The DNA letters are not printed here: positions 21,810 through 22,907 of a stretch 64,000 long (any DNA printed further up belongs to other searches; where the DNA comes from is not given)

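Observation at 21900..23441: SLOG/YpsA-like (MoCo-carrier-type) protein co-transcribed with pncA under the NAD operator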

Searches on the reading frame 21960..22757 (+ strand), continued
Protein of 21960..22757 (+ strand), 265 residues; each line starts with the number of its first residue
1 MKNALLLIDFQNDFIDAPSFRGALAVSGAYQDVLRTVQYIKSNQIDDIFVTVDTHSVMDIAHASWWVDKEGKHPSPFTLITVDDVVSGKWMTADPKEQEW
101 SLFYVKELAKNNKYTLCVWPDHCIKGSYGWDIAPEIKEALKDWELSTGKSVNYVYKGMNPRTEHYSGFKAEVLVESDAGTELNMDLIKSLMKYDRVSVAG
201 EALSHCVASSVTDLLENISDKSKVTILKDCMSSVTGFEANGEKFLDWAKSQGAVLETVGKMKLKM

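Call 98: find_encoding_contigs(protein=P0159, flank=3000, max_places=2)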
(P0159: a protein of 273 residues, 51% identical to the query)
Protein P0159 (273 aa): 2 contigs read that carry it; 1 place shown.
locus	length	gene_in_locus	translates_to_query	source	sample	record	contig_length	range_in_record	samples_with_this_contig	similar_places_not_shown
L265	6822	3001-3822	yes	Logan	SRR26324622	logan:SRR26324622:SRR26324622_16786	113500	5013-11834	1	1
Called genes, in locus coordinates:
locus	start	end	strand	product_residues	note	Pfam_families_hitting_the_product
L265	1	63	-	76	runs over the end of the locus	-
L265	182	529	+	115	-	PF02617:ClpS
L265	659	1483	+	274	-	PF01149:Fapy_DNA_glyco, PF06831:H2TH, PF06827:zf-FPG_IleRS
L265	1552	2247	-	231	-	-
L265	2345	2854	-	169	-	PF01252:Peptidase_A8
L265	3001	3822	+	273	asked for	-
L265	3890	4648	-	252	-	PF00072:Response_reg, PF04397:LytTR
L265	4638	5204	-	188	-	-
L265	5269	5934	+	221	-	PF03167:UDG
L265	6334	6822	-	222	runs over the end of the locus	-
